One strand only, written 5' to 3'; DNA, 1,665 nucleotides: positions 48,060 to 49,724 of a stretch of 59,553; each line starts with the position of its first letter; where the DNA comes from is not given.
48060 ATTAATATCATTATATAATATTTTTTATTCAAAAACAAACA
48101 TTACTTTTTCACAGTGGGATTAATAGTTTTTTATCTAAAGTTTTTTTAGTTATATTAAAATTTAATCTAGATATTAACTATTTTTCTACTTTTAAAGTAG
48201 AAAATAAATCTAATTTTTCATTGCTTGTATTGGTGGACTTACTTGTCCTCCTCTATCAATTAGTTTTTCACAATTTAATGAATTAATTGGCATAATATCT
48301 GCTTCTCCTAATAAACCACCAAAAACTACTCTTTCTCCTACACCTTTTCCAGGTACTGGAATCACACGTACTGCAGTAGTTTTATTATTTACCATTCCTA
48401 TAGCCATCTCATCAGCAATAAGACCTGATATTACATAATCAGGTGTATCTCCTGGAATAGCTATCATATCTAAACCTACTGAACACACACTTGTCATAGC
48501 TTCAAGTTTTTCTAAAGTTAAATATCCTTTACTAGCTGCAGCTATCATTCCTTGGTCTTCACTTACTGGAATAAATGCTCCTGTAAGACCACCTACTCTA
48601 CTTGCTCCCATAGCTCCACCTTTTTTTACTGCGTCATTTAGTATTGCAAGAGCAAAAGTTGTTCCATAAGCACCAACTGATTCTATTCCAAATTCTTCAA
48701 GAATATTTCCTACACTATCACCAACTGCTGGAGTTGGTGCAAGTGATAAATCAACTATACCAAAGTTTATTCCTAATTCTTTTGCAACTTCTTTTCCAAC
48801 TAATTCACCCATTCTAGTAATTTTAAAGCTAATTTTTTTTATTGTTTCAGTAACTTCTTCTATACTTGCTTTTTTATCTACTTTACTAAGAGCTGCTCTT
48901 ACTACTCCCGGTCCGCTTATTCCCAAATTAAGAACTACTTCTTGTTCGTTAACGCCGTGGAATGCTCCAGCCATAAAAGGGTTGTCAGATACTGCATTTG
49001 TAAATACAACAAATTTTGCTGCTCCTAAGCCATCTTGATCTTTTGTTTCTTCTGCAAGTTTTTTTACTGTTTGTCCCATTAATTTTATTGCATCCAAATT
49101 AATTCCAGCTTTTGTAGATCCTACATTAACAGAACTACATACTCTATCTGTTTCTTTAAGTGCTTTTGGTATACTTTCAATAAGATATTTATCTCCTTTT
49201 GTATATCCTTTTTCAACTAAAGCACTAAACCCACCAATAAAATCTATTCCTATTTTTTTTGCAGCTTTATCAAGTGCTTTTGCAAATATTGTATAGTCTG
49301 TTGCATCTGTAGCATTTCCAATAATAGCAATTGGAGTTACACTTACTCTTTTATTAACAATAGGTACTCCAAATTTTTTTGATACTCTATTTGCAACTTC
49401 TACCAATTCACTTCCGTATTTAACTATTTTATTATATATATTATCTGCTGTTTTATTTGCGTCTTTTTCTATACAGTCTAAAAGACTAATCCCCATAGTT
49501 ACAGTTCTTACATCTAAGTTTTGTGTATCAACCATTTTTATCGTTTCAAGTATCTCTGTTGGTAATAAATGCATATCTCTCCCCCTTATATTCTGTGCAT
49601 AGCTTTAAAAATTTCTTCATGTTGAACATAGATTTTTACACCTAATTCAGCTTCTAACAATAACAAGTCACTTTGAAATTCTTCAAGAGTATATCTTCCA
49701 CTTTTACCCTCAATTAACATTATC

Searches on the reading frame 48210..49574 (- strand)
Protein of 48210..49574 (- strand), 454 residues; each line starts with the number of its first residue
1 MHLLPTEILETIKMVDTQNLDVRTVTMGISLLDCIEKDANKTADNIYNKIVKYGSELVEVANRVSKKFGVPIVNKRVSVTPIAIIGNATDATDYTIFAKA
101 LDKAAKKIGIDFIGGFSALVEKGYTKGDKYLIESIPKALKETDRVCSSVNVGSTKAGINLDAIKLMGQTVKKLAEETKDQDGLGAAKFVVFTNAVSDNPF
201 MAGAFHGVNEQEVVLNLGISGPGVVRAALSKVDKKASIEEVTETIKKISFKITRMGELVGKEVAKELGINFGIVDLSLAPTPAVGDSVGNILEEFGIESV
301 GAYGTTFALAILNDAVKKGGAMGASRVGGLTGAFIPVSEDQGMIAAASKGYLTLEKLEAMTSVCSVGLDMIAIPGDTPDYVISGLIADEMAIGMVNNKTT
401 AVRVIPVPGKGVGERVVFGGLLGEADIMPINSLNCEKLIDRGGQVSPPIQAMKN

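Call 38: search_protein_families(library=pfam, proteins=[window:48210-49574:-], max_evalue=0.00001)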
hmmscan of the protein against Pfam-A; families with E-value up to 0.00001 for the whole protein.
window:48210-49574:- (454 aa): 1 family
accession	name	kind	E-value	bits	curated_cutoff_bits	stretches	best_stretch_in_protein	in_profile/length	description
PF05167.17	DUF711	-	8.4e-189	628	25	1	13-424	1-412/413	Uncharacterised ACR (DUF711)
